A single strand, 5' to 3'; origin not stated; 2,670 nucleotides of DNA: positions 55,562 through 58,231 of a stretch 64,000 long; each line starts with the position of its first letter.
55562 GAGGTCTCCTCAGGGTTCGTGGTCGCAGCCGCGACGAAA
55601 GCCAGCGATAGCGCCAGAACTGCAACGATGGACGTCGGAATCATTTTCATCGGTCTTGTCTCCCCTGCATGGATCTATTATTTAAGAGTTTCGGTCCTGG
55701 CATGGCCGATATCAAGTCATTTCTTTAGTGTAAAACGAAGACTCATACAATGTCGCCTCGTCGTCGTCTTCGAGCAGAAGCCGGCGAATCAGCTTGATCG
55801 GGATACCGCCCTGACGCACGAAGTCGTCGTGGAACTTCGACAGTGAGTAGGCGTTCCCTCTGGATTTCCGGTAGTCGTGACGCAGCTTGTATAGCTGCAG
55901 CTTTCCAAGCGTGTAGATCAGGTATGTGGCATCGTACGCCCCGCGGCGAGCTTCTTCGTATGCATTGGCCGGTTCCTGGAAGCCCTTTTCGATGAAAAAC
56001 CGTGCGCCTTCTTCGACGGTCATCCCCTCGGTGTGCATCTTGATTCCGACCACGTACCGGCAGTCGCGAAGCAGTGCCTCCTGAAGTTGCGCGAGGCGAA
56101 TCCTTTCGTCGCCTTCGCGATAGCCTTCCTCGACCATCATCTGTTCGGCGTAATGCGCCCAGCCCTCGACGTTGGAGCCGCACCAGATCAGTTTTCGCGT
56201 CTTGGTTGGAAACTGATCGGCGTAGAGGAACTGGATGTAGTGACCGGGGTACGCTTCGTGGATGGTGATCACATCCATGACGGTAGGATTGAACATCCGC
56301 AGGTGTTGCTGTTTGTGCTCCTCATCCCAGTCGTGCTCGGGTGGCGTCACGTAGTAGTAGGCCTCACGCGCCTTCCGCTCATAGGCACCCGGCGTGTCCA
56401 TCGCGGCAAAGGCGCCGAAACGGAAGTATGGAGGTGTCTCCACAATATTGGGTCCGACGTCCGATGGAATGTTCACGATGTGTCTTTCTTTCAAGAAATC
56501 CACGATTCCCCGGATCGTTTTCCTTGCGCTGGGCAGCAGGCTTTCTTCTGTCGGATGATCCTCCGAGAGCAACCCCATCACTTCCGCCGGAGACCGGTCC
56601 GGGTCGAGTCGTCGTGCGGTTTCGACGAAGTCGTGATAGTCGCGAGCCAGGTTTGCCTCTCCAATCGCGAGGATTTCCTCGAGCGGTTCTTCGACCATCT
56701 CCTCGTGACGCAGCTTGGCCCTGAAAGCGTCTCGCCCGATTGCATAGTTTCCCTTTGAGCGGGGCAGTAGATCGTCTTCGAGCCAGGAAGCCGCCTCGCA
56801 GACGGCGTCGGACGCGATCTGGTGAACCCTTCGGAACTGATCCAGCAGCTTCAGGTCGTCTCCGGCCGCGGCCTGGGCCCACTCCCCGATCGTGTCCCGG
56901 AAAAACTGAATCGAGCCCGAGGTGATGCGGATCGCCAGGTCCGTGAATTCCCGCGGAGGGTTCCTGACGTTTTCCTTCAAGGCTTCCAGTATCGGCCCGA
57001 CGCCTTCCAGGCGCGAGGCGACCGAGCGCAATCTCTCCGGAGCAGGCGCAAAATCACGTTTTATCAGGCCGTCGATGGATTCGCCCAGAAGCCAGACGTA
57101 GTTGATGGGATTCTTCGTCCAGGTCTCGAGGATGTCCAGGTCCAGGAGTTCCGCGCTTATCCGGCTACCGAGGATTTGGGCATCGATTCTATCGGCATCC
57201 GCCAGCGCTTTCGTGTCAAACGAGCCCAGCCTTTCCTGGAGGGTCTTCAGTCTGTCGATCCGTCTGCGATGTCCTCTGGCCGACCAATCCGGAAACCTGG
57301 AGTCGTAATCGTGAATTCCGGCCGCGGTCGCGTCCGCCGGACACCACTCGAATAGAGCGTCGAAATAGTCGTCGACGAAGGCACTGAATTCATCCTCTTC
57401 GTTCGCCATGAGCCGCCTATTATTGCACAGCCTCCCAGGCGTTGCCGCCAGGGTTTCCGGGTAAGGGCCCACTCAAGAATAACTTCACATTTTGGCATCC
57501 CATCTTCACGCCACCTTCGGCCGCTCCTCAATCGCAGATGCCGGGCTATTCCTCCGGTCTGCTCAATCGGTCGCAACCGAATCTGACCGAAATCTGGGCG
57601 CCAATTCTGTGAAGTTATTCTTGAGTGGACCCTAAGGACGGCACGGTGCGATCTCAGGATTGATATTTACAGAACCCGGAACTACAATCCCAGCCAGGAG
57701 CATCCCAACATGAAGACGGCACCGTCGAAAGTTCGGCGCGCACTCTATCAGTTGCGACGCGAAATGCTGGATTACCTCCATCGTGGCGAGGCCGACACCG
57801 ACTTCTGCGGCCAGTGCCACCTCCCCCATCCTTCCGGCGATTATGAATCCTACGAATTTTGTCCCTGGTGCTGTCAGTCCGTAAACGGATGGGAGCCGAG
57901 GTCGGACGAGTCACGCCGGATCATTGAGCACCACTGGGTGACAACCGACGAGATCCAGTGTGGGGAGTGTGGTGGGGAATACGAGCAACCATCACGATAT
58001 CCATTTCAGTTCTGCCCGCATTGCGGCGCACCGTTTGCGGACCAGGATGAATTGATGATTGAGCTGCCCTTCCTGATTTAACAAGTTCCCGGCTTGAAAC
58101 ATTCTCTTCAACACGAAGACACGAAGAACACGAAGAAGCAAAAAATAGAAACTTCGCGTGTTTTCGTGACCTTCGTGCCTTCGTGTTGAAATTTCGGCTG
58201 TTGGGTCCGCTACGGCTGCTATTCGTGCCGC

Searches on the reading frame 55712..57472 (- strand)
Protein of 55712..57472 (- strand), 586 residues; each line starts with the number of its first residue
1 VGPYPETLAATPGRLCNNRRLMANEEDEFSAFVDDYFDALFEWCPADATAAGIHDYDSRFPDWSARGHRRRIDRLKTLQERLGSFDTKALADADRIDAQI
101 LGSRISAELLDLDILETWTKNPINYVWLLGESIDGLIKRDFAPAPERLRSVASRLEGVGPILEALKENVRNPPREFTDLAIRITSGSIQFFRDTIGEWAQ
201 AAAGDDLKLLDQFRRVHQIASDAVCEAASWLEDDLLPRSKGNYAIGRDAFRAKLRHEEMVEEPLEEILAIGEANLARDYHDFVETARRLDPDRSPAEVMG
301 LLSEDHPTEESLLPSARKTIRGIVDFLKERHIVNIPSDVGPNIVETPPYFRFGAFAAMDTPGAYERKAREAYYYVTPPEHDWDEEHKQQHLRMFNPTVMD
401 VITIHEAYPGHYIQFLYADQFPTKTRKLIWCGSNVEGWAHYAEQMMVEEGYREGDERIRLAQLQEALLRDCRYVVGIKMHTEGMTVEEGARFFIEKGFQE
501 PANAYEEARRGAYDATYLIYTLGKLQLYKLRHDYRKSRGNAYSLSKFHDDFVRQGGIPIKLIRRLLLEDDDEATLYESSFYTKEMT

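Call 43: search_protein_families(library=pfam, proteins=[window:55712-57472:-], max_evalue=0.01)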
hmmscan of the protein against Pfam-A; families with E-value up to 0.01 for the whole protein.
window:55712-57472:- (586 aa): 1 family
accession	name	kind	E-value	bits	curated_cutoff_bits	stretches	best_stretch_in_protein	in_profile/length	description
PF05960.17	DUF885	-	1.3e-94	319.2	32.4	1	45-565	1-531/532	Bacterial protein of unknown function (DUF885)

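Call 56: find_homologous_proteins(query=window:55712-57409:-, max_evalue=1e-50)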
Query window:55712-57409:- (565 aa): 6876 proteins with E <= 1e-50 among 8000 candidates; the best 120 are listed.
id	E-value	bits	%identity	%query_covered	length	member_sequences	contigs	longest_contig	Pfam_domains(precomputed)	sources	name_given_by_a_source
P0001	0.0e+0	1239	96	100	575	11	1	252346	PF05960.18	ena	-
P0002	0.0e+0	1096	85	99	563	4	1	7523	PF05960.18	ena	-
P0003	0.0e+0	1054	80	100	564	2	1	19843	PF05960.18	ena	-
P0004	7.0e-260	882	69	98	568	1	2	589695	PF05960.18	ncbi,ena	-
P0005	4.2e-258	876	69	99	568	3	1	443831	PF05960.18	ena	-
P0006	4.4e-258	876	68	98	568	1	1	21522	PF05960.18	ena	-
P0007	4.7e-254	862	68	98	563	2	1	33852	PF05960.18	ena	-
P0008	5.4e-239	813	63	97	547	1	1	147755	PF05960.18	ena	-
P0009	1.2e-237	808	63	96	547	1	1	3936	PF05960.18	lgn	-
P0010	4.7e-237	806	61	98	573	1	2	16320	PF05960.18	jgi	jgi:uncharacterized protein (DUF885 family)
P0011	8.7e-237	805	63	97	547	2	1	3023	PF05960.18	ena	-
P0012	4.5e-236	803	63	97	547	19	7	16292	PF05960.18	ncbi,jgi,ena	-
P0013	6.9e-236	802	63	98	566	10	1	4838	PF05960.18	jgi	-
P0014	2.2e-235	801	63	97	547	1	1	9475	PF05960.18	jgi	jgi:uncharacterized protein (DUF885 family)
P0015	3.1e-235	800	61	98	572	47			PF05960.18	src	-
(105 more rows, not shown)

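Call 57: find_encoding_contigs(protein=P0001, flank=2500, max_places=2)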
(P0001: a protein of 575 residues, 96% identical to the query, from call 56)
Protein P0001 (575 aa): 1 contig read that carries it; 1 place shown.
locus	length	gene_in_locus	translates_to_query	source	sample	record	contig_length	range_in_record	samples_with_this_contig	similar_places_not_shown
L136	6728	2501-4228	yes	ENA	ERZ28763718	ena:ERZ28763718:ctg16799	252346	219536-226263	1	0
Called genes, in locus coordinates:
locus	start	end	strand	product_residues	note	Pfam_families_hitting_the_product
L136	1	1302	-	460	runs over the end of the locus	PF02335:Cytochrom_C552, PF14522:Cytochrome_C7 (faint)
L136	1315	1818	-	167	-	PF03264:Cytochrom_NNT, PF22113:Mtrc-MtrF_II-IV_dom (faint), PF14522:Cytochrome_C7 (faint)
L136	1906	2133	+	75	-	-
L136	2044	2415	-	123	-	-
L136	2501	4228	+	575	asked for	PF05960:DUF885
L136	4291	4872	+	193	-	PF00255:GSHPx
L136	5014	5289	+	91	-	PF00076:RRM_1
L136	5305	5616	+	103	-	PF01169:GDT1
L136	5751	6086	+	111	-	-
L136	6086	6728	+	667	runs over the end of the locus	PF25183:OMP_b-brl_4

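Call 58: find_encoding_contigs(protein=P0002, flank=2500, max_places=2)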
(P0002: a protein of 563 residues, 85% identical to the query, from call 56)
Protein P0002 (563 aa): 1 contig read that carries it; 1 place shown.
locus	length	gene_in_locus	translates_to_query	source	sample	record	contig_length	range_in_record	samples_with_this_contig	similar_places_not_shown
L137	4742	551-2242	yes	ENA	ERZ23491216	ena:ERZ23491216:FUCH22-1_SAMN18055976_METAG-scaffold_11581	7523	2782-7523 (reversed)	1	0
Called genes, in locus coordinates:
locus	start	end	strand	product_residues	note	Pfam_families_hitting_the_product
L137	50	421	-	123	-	-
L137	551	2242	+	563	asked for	PF05960:DUF885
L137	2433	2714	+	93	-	PF00076:RRM_1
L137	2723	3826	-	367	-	PF00497:SBP_bac_3, PF10613:Lig_chan-Glu_bd, PF00520:Ion_trans (weak), PF00060:Lig_chan, PF07885:Ion_trans_2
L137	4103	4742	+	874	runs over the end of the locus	-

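Call 59: find_encoding_contigs(protein=P0003, flank=2500, max_places=2)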
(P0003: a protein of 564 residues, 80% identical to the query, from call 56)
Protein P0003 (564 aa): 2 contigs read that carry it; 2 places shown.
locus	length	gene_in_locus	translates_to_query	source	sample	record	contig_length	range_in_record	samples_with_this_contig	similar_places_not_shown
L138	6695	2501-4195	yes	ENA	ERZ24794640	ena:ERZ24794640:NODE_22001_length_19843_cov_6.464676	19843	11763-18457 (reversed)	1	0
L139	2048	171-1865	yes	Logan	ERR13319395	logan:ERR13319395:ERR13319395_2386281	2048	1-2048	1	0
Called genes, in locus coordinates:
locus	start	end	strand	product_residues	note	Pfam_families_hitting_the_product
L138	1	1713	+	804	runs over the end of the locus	PF12704:MacB_PCD, PF02687:FtsX, PF12704:MacB_PCD, PF02687:FtsX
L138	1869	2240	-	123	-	-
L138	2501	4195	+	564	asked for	PF05960:DUF885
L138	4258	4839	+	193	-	PF00255:GSHPx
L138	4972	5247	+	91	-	PF00076:RRM_1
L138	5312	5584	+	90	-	PF01169:GDT1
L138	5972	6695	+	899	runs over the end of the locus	PF25183:OMP_b-brl_4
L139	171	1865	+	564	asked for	PF05960:DUF885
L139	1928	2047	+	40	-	?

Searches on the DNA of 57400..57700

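Call 77: search_rna_families(source=window, start=57400, end=57700, threshold=evalue, max_evalue=1)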
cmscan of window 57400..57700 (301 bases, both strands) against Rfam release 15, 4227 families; matches with E-value up to 1: 1.
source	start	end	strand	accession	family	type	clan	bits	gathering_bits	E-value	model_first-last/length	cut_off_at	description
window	57474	57640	+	RF02042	HOTTIP_3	Gene; lncRNA;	-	8.8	50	0.47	186-353/353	no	HOXA transcript at the distal tip, conserved region 3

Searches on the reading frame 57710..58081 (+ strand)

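Call 43: search_protein_families(library=pfam, proteins=[window:57710-58081:+], max_evalue=0.01)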
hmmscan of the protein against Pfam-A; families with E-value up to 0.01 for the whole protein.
window:57710-58081:+ (123 aa): 2 families
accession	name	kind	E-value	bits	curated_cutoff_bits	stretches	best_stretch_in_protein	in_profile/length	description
PF12773.13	DZR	-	0.00065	20.3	27.3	0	78-110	9-35/45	Double zinc ribbon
PF24460.1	DUF7575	-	0.0065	16.3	28.5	0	49-57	18-26/28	Domain of unknown function (DUF7575)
